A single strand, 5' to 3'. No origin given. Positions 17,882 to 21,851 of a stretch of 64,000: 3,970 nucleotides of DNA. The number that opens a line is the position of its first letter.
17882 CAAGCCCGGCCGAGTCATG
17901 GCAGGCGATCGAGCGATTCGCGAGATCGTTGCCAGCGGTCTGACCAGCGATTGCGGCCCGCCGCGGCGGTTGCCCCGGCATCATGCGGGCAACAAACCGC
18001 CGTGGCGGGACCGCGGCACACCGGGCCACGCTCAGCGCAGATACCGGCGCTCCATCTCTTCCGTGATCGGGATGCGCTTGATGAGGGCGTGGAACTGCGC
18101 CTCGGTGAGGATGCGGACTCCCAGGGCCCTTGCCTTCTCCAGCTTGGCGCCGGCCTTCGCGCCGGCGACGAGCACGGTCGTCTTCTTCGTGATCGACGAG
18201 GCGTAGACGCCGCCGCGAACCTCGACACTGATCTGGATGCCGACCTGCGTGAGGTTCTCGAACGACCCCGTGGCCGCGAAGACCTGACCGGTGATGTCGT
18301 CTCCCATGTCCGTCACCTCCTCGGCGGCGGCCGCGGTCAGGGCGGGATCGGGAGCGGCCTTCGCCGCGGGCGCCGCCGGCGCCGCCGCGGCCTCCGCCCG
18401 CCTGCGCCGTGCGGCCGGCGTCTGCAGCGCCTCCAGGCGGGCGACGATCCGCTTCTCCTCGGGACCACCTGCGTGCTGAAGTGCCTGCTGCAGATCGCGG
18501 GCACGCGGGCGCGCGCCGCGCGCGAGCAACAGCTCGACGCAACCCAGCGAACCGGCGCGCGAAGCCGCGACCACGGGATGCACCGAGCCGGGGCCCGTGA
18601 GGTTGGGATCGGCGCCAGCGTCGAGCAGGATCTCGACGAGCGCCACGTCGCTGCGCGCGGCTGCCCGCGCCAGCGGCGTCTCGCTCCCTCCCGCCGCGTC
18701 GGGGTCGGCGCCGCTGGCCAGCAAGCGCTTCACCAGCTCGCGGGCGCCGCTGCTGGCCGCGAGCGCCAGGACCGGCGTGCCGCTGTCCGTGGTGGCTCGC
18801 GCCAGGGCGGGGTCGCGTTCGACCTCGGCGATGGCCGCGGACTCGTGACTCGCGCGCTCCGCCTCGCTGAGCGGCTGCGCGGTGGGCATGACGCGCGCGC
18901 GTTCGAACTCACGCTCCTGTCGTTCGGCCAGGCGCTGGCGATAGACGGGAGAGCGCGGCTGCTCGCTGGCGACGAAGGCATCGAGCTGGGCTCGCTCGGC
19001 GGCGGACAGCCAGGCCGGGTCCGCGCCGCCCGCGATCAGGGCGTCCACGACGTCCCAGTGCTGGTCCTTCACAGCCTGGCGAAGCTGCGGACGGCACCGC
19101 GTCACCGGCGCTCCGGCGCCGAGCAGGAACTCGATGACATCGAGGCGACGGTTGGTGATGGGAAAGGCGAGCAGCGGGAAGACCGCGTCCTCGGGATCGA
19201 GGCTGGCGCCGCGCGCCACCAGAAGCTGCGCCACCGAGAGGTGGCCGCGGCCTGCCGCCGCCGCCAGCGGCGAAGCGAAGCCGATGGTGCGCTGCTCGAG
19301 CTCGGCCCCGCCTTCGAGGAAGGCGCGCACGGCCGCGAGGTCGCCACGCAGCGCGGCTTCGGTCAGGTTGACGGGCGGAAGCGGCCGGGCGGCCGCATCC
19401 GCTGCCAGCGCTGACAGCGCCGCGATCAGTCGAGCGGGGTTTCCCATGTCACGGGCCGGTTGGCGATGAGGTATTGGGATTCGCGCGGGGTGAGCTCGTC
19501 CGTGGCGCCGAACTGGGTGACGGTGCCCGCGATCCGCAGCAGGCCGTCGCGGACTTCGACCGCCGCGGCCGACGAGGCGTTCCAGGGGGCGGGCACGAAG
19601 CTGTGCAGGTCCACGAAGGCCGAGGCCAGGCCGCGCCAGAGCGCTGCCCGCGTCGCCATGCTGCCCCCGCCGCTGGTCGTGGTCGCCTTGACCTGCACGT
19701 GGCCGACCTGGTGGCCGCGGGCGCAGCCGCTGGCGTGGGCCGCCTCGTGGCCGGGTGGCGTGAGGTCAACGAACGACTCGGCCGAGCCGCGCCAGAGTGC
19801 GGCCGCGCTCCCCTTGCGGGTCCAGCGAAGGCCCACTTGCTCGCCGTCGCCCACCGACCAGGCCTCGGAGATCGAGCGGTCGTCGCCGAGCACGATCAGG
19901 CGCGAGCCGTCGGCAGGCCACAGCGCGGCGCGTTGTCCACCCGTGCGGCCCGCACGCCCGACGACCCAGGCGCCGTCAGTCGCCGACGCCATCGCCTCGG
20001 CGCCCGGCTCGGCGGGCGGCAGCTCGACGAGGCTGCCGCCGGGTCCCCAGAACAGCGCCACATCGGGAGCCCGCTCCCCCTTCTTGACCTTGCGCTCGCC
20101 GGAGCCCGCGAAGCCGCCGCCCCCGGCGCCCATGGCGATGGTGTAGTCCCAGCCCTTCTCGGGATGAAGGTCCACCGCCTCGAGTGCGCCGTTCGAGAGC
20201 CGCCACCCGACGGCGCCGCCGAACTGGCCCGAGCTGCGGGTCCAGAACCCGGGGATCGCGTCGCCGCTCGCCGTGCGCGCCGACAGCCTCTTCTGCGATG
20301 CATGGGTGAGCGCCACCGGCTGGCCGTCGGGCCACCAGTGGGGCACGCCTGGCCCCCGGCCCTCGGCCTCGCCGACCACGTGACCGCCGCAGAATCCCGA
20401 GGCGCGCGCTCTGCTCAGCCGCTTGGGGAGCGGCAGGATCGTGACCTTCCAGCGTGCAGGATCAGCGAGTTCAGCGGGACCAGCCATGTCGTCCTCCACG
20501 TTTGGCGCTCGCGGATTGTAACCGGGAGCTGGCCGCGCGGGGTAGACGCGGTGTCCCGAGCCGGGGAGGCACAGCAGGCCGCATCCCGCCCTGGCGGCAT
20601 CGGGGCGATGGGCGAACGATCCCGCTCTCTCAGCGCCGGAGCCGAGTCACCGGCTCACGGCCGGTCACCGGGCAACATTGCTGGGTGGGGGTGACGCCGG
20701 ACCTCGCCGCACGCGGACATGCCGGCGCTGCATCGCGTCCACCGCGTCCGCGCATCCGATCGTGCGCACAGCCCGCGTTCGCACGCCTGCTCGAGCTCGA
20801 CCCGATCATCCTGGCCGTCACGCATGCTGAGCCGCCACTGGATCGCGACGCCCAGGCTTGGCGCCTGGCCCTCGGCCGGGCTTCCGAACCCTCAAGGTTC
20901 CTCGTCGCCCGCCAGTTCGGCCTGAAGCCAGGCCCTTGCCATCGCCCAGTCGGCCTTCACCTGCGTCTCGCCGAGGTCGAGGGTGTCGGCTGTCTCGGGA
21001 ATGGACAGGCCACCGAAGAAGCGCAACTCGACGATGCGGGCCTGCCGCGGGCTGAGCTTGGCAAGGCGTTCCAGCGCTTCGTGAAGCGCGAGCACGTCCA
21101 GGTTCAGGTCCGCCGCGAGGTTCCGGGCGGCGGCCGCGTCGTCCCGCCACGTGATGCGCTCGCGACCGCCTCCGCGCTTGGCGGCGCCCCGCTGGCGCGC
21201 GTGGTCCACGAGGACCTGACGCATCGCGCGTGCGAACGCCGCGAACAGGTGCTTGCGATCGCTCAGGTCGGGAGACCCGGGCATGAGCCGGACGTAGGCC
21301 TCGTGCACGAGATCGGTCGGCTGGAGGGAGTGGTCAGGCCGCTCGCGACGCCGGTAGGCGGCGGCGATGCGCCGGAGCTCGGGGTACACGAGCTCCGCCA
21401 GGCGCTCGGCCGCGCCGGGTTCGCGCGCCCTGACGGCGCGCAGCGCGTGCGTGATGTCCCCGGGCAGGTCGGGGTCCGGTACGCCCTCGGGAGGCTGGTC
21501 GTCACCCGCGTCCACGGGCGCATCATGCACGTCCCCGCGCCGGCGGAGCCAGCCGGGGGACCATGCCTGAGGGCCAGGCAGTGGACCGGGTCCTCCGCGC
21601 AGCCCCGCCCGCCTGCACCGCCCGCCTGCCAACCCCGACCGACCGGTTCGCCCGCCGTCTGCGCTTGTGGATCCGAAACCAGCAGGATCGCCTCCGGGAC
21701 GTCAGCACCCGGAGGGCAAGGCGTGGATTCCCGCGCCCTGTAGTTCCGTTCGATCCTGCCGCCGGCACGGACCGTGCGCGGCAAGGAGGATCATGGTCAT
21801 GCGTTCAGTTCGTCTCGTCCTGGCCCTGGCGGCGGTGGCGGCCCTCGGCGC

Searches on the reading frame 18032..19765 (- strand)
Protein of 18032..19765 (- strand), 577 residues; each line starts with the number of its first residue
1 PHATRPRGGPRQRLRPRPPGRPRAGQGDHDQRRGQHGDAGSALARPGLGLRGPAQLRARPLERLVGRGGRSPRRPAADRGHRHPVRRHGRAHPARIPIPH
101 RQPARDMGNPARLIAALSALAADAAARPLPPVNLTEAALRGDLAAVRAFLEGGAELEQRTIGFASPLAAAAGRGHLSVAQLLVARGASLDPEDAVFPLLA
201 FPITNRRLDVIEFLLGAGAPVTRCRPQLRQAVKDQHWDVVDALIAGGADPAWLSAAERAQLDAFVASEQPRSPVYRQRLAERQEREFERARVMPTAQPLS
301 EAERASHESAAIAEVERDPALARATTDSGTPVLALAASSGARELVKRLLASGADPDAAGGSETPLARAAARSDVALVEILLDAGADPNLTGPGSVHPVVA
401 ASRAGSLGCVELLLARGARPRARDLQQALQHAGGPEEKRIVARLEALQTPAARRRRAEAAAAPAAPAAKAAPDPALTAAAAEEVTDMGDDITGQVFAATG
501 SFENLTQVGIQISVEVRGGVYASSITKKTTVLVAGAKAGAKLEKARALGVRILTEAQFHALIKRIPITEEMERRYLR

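Call 13: find_encoding_contigs(protein=window:18032-19447:-, flank=10000, max_places=6)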
Protein window:18032-19447:- (471 aa): no gene with exactly this product is on record in the collection.

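Call 23: search_protein_families(library=pfam, proteins=[window:18032-19765:-], max_evalue=0.001)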
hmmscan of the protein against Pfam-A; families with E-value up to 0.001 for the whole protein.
window:18032-19765:- (577 aa): 9 families
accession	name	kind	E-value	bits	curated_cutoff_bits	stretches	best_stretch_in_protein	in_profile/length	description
PF00023.36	Ank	-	3.6e-22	77.6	21.1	0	362-390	3-31/33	Ankyrin repeat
PF12796.13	Ank_2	-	6.2e-20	72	27.3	2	333-424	1-90/90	Ankyrin repeats (3 copies)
PF13637.12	Ank_4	-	1e-14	54.7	22.7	1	336-381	4-50/50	Ankyrin repeats (many copies)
PF13606.12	Ank_3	-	1.1e-14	53.3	22.3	0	362-388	3-29/30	Ankyrin repeat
PF13857.12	Ank_5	-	6.9e-14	52.3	27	0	380-428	1-52/56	Ankyrin repeats (many copies)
PF24521.3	Ank_KRIT1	-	1.1e-08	35.4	80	0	132-192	20-74/149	KRIT1 ankyrin-repeats domain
PF12738.14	PTCB-BRCT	-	5.2e-06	26.8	22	1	502-554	8-60/63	twin BRCT domain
PF23745.1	ANK_LRRK2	-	2.7e-05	24.5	27.5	0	365-443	35-111/130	LRRK2 ANK repeat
PF00533.33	BRCT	-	5.9e-05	23.7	21.3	1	498-562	13-78/78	BRCA1 C Terminus (BRCT) domain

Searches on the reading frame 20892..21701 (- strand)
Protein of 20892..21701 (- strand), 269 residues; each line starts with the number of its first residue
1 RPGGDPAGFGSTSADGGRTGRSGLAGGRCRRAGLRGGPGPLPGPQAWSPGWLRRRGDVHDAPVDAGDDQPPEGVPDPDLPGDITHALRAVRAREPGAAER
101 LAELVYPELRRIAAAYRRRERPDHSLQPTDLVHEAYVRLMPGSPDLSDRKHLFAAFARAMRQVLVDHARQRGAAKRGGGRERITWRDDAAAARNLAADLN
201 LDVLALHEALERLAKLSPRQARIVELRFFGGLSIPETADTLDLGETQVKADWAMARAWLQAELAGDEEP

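Call 24: search_protein_families(library=pfam, proteins=[window:20892-21701:-], max_evalue=0.001)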
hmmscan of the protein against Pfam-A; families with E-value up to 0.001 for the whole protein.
window:20892-21701:- (269 aa): 4 families
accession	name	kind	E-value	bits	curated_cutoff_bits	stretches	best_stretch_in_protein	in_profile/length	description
PF07638.17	Sigma70_ECF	-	4e-51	174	21.1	1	81-263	2-183/185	ECF sigma factor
PF08281.18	Sigma70_r4_2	-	7.1e-09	35.6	25.7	1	208-258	3-53/54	Sigma-70, region 4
PF04545.22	Sigma70_r4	-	1.1e-06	28.5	24.1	1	213-249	2-38/50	Sigma-70, region 4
PF04542.20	Sigma70_r2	-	0.00035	20.7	24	1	103-172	3-69/71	Sigma-70 region 2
